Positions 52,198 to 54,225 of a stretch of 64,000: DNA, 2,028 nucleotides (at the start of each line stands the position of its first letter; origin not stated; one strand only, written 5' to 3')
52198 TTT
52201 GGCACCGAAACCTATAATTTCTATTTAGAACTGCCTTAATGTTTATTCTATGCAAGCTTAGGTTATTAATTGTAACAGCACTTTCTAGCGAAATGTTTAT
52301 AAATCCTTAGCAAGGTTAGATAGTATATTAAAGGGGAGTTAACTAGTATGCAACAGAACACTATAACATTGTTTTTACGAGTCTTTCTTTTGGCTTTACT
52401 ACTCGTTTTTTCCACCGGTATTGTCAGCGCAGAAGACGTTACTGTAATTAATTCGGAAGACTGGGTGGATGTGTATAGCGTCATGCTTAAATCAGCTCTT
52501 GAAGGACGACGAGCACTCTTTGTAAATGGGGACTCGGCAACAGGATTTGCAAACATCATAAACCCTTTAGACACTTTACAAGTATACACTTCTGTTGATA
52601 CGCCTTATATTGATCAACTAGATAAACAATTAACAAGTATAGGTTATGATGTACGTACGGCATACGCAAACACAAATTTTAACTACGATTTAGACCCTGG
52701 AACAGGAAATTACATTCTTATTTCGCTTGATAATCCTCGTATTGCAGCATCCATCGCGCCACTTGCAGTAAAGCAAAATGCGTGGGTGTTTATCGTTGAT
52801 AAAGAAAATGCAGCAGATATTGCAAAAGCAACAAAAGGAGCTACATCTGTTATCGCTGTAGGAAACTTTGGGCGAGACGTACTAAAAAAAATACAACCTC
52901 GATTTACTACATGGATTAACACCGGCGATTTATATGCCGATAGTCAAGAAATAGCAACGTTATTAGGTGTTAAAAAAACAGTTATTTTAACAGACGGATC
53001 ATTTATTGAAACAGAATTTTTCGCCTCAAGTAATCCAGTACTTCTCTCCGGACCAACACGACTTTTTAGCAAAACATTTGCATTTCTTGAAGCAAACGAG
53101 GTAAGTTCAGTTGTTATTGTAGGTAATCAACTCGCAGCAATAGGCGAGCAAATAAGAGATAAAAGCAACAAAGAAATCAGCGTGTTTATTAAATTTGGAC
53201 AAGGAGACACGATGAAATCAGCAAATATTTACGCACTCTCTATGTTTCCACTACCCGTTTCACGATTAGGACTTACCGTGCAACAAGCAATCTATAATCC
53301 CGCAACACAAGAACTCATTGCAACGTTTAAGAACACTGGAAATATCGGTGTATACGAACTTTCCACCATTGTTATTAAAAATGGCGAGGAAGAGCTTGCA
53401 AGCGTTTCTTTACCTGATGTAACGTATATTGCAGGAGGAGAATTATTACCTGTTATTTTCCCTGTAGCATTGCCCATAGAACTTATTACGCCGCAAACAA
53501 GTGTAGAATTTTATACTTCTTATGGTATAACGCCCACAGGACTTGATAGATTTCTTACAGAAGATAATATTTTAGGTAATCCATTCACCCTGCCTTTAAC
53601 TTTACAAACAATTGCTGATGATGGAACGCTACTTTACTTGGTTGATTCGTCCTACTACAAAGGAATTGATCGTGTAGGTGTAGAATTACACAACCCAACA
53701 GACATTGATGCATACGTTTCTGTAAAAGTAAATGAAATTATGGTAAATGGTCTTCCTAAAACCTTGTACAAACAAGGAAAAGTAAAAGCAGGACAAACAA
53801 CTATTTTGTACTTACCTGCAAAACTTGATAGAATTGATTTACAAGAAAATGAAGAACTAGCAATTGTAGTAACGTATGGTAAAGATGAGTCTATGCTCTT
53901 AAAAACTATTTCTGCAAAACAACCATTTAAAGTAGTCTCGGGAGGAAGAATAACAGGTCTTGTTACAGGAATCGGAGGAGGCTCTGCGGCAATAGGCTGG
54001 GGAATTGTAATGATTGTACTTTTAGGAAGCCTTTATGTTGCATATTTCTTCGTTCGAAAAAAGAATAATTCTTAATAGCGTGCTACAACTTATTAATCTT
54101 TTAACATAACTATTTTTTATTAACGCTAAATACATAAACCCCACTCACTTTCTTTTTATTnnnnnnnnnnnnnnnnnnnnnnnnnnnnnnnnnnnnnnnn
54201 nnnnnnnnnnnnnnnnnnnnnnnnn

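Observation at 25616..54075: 28-kb cell-surface locus: giant gene flanked by paralogous membrane-anchored proteins and followed by two small secreted paralogs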

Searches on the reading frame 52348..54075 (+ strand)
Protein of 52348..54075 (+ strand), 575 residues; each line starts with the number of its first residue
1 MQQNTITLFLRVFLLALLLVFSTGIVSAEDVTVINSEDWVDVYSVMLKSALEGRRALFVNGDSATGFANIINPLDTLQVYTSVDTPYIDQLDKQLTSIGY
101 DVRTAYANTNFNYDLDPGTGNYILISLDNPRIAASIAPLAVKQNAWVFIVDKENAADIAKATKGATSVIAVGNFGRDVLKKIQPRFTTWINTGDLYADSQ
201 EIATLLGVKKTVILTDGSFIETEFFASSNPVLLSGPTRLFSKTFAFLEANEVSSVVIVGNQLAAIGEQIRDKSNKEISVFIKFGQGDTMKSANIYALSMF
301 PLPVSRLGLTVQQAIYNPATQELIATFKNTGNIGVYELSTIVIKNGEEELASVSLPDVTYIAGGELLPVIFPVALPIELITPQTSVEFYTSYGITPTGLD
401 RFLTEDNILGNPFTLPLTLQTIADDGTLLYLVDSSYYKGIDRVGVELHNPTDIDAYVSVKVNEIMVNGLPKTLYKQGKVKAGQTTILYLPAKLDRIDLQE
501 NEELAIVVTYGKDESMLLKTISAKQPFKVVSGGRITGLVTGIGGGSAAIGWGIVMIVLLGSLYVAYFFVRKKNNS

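Call 7: search_protein_families(library=pfam, proteins=[window:52348-54075:+], max_evalue=0.1)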
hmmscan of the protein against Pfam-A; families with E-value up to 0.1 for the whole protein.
window:52348-54075:+ (575 aa): 1 family
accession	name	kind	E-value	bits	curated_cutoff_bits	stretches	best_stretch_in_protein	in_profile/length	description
PF04122.17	CW_binding_2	-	0.045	14.8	24.9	0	133-173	27-64/73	Cell wall binding domain 2 (CWB2)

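Call 13: find_homologous_proteins(query=window:52348-54075:+)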
Query window:52348-54075:+ (575 aa): 61 proteins with E <= 0.001 among 8000 candidates.
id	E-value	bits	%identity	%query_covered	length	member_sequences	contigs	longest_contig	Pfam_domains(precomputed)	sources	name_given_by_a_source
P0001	0.0e+0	1247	100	100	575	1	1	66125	-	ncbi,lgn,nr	ncbi:hypothetical protein K9M74_00580 [Candidatus Woesearchaeota archaeon]|nr:hypothetical protein [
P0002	1.8e-266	903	72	97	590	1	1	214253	-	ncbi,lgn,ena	-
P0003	9.8e-261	884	70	98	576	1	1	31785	-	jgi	jgi:hypothetical protein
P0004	3.0e-252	856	69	95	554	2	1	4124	-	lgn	-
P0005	4.2e-181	621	55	91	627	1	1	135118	-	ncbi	ncbi:MAG: hypothetical protein ACQESE_00400 [Nanobdellota archaeon]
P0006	1.9e-180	619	52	95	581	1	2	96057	-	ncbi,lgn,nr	ncbi:hypothetical protein JXA48_01985 [Candidatus Woesearchaeota archaeon]|nr:hypothetical protein [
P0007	7.8e-179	614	50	97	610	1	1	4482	-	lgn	-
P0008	8.8e-175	600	51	94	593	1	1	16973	-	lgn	-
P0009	3.9e-174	598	50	91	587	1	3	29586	-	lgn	-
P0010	1.0e-173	597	50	93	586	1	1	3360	-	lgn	-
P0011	2.3e-172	592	50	89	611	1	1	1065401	-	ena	-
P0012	3.8e-172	592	50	95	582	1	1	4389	-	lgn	-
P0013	1.6e-168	580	50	92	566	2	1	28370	-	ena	-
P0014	2.2e-167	576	48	99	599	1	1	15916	-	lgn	-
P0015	1.6e-166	573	50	90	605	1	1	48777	-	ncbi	ncbi:MAG: hypothetical protein ACQESC_01390 [Nanobdellota archaeon]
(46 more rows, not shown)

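Call 16: find_related_loci(query=A1, collection=genome_contigs, flank=10000)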
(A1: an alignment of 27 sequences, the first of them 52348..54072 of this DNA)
Query A1 (575 aa) in genome_contigs; peptide patterns used: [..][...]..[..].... (x = any residue, [..] = any of these).
43 stretches matched a pattern; 23 encode a relative of the query (tblastn E <= 1e-3); 23 distinct loci.
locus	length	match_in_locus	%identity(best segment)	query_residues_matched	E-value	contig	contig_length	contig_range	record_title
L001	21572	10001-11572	55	11-532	0e+0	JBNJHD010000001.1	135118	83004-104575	MAG: Nanobdellota archaeon isolate Y22_14dBSe1.bin.74 NODE_13_length_135118_cov_16.286804, whole genome shotgun sequence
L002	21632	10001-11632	52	28-573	0e+0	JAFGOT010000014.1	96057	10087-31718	MAG: Candidatus Woesearchaeota archaeon isolate Zod_Metabat.644 k87_3237668, whole genome shotgun sequence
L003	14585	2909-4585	47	14-575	5e-164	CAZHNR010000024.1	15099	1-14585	MAG TPA_asm: uncultured Methanosarcinales archaeon isolate SRP063590_co1_39 genome assembly, contig: NODE_4039_length_15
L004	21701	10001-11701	43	1-573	2e-151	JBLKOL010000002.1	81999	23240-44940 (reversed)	MAG: Candidatus Woesearchaeota archaeon isolate MAG.250 NODE_911_length_81999_cov_6.956337, whole genome shotgun sequenc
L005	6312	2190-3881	43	10-572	2e-148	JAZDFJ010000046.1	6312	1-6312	MAG: Candidatus Woesearchaeota archaeon isolate MEGAHIT-group-0.204 k141_19543398, whole genome shotgun sequence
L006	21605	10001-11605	45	10-544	7e-147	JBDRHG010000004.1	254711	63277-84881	MAG: archaeon isolate MEGAHIT-group-1.497 k141_8932522, whole genome shotgun sequence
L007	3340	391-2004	44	28-573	6e-149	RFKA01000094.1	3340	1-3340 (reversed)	MAG: Candidatus Woesearchaeota archaeon isolate J116 k99_802108, whole genome shotgun sequence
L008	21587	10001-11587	44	12-539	1e-139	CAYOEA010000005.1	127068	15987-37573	MAG TPA_asm: uncultured Methanosarcinales archaeon isolate binchicken_co47_10 genome assembly, contig: NODE_68_length_12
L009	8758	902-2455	44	27-545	2e-137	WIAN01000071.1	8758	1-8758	MAG: Candidatus Woesearchaeota archaeon isolate S21_7_esom k251_2420, whole genome shotgun sequence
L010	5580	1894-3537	40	1-549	7e-130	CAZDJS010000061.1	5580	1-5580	MAG TPA_asm: uncultured Methanosarcinales archaeon isolate SRP141376_co3_395 genome assembly, contig: NODE_37434_length_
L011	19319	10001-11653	39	13-559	2e-131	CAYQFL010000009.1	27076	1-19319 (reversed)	MAG TPA_asm: uncultured Methanosarcinales archaeon isolate binchicken_co256_894 genome assembly, contig: NODE_3037_lengt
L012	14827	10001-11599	35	17-544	2e-95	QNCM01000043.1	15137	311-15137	MAG: Candidatus Makaraimicrobium thalassicum isolate B134_G9 B134_Guay9_scaffold_03359, whole genome shotgun sequence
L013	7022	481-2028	35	13-531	5e-91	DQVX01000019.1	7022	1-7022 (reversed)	MAG TPA_asm: Nanoarchaeota archaeon isolate SZUA-1535 k95_436254, whole genome shotgun sequence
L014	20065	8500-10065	36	11-532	6e-90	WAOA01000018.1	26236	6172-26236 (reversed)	MAG: Candidatus Aenigmatarchaeota archaeon isolate S141_163_esom k151_222096, whole genome shotgun sequence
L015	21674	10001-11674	43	11-572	3e-143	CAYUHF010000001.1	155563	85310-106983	MAG TPA_asm: uncultured Methanosarcinales archaeon isolate SRP332253_co2_76 genome assembly, contig: NODE_47_length_1555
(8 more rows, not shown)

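Call 27: search_solved_structures(query=A1, max_evalue=1, show_alignments=2)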
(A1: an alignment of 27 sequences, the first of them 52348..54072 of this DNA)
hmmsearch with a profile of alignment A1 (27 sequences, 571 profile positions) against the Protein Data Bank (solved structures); distinct sequences matched with E-value up to 1: 3.
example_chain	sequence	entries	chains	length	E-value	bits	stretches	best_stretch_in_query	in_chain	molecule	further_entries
6xeh_A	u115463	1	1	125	0.15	13.3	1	77-157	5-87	DE NOVO DESIGNED OR386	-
2lrh_A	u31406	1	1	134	0.19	13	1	74-148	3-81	De novo designed protein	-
2lci_A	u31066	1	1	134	0.32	12.2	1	75-148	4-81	Protein OR36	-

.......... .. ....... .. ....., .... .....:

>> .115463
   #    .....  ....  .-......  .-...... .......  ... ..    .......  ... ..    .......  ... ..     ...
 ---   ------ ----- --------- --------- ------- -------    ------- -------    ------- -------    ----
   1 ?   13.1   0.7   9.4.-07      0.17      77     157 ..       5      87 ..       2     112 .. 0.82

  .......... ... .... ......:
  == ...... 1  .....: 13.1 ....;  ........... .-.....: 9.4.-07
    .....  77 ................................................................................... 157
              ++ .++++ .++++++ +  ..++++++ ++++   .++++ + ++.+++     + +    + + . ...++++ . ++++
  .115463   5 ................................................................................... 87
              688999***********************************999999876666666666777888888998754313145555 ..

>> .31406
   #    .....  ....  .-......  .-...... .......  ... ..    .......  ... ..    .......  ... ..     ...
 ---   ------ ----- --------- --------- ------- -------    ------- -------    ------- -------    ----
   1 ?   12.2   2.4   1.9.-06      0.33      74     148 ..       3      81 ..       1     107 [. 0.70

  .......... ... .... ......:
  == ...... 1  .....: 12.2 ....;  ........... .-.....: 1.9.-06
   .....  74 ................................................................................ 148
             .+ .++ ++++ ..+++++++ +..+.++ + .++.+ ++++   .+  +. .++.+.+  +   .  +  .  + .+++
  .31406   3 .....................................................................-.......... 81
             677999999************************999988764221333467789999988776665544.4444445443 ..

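Call 38: predict_structure(alignment_id=A1)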
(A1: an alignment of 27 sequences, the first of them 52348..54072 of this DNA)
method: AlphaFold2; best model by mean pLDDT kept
length: 575 residues; sequences in the alignment: 27
mean_pLDDT: 85.9   pTM: 0.76
mean pLDDT of the five models: 85.9, 85.2, 84.2, 83.4, 83.3
residues with pLDDT >= 90: 306; 70-90: 198; 50-70: 42; < 50: 29
segments of 3 or more residues with pLDDT < 50: 290-297, 533-548
pLDDT, mean of each block of 10 residues (from residue 1): 79 90 63 90 94 85 68 84 89 87 84 92 93 94 96 94 95 91 96 90 93 88 86 87 91 85 79 87 56 52 85 94 95 91 94 91 92 92 93 86 70 91 91 94 97 96 90 94 96 90 95 91 94 47 42 79 84 58
secondary structure, 60 per line:
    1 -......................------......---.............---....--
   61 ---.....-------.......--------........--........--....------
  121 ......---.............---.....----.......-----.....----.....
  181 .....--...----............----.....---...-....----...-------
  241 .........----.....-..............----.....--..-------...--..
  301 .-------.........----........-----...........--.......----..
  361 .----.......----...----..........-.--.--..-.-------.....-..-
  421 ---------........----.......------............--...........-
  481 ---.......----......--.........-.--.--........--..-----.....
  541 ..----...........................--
elements in order: H2-23 E30-35 H39-51 E55-58 H64-68 E76-82 H91-98 E101-108 H111-114 E121-126 H130-142 E146-150 H155-161 E167-171 H176-185 E188-190 H195-206 E211-215 E219-221 H223-226 E231-233 H241-249 E254-258 H260-273 E278-282 E294-296 E299-301 E309-317 E322-329 E335-345 E348-354 E359-361 E366-372 E384-393 E412-416 E430-437 E442-448 E455-466 E469-479 E484-490 H495-500 E503-511 E519-526 H536-542 H547-573

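Call 41: fold_search(model_id=the predicted structure, library=pdb)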
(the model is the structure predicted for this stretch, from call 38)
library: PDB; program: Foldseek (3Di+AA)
matches with E <= 10: 1734; with E <= 0.001: 401
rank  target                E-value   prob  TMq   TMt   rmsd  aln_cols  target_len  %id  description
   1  7uzs                  1.6e-09  1.00  0.12  0.11  19.6       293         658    9  Protein 4.2 (local refinement from consensus reconstruction of ankyrin complex classes) (released 2022-07-20)
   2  8cs9_X                1.9e-09  1.00  0.12  0.11  19.3       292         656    9  Composite reconstruction of Class 1 of the erythrocyte ankyrin-1 complex (released 2022-07-20)
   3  8csw                  2.2e-09  1.00  0.12  0.11  19.5       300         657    8  Local refinement of protein 4.2 in Class 2 of erythrocyte ankyrin-1 complex (released 2022-07-20)
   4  5mhl_B                4.3e-09  1.00  0.14  0.12  20.2       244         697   11  FXIIIa in complex with the inhibitor Mi0621 (released 2017-12-20)
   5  1ex0_B                4.6e-09  1.00  0.13  0.11  18.1       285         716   12  HUMAN FACTOR XIII, MUTANT W279F ZYMOGEN (released 2003-12-23)
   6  4kkp_B                7.8e-09  1.00  0.13  0.26  16.1       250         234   14  Crystal structure of Vibrio cholerae RbmA (crystal form 2) (released 2013-05-22)
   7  8oxy_A                8.3e-09  1.00  0.12  0.11  18.7       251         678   11  Transglutaminase 3 without calcium in complex with DH patient-derived Fab DH63-B02 (released 2023-10-18)
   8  8cmt_A                1.1e-08  1.00  0.13  0.11  18.8       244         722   10  Structure of the plasma coagulation Factor XIII A2B2 heterotetrameric complex. (released 2024-09-11)
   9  1f13_A                1.3e-08  1.00  0.14  0.11  18.4       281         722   10  RECOMBINANT HUMAN CELLULAR COAGULATION FACTOR XIII (released 1998-08-12)
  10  4kty_B                1.9e-08  1.00  0.14  0.12  20.1       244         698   13  Fibrin-stabilizing factor with a bound ligand (released 2013-12-04)
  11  1nug_B                1.9e-08  1.00  0.14  0.12  19.4       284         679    9  Role of Calcium Ions in the Activation and Activity of the Transglutaminase 3 Enzyme (2 calciums, 1 Mg, inactive form) (released 2003-04-22)
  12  1ex0_A                1.9e-08  1.00  0.13  0.11  18.7       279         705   10  HUMAN FACTOR XIII, MUTANT W279F ZYMOGEN (released 2003-12-23)
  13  4be6_A                2.4e-08  1.00  0.13  0.26  15.7       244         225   14  V. cholera biofilm scaffolding protein RbmA (released 2013-12-18)
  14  4kkp_A                2.7e-08  1.00  0.12  0.25  16.0       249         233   13  Crystal structure of Vibrio cholerae RbmA (crystal form 2) (released 2013-05-22)
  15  6a8p_A                3.2e-08  1.00  0.14  0.12  19.0       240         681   10  Transglutaminase 2 mutant G224V in complex with GTP (released 2018-09-26)
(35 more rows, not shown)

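Call 43: search_protein_families(library=pfam, alignment_id=A1, max_evalue=1)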
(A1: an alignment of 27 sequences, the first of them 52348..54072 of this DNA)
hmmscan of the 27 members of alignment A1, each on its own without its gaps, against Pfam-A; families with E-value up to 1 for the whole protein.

A. member 1, window:52348-54072:+ (575 aa): 1 family
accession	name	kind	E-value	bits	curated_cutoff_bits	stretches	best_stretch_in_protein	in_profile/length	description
PF04122.17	CW_binding_2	-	0.045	14.8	24.9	0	133-173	27-64/73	Cell wall binding domain 2 (CWB2)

B. families by the number of members that match (of 27 scanned): 50 families (the first 25 are shown)
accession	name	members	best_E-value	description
PF04122.17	CW_binding_2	7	7.9e-05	Cell wall binding domain 2 (CWB2)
PF16118.10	DUF4834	2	0.0051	Domain of unknown function (DUF4834)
PF01917.21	Arch_flagellin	2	0.0093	Archaebacterial flagellin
PF01496.24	V_ATPase_I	2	0.016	V-type ATPase 116kDa subunit family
PF13676.11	TIR_2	2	0.02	TIR domain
PF11614.14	FixG_C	2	0.048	IG-like fold at C-terminal of FixG, putative oxidoreductase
PF24223.1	MrpH_C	2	0.16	Fimbrial adhesin MrpH C-terminal domain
PF01024.24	Colicin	1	0.0011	Colicin pore forming domain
PF06365.17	CD34_antigen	1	0.0056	CD34/Podocalyxin family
PF19316.4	PIGO_PIGG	1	0.02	GPI ethanolamine phosphate transferase membrane region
PF25667.1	ASFV_P17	1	0.026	African swine fever virus minor capsid protein p17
PF13619.11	KTSC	1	0.028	KTSC domain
PF17359.7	DUF5385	1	0.037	Family of unknown function (DUF5385)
PF15069.11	FAM163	1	0.043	FAM163 family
PF05506.17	PLipase_C_C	1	0.043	Bacterial phospholipase C, C-terminal domain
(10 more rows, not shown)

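Call 85: search_protein_families(library=ncbifam, proteins=[window:52348-54075:+], max_evalue=0.1)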
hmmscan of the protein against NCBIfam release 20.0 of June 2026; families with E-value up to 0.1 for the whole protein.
window:52348-54075:+ (575 aa): 0 families

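Call 93: find_encoding_contigs(protein=P0002, flank=10000, max_places=1)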
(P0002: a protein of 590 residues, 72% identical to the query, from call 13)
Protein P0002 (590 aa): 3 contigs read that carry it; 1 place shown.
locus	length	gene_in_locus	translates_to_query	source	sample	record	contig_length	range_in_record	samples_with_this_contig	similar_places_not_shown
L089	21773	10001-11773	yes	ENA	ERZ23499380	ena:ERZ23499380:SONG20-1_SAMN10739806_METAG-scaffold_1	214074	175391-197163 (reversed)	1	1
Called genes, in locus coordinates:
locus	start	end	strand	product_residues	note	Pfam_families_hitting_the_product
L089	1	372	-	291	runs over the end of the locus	PF00092:VWA, PF13519:VWA_2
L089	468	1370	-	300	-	PF01882:DUF58, PF13519:VWA_2 (weak)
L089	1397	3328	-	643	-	PF20030:bpMoxR, PF07726:AAA_3, PF07728:AAA_5, PF17863:AAA_lid_2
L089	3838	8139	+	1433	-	PF07705:CARDB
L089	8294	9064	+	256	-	-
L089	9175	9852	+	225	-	-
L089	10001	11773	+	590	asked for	-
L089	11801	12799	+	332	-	PF01142:TruD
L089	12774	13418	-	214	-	PF00406:ADK, PF13207:AAA_17, PF05191:ADK_lid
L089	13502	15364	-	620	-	PF00270:DEAD (weak), PF04851:ResIII (faint), PF00271:Helicase_C (faint), PF06733:DEAD_2, PF13307:Helicase_C_2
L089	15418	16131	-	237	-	PF14512:TM1586_NiRdase (faint), PF00881:Nitroreductase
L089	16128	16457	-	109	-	-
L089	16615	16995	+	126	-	-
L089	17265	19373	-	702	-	PF01841:Transglut_core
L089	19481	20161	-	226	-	PF01351:RNase_HII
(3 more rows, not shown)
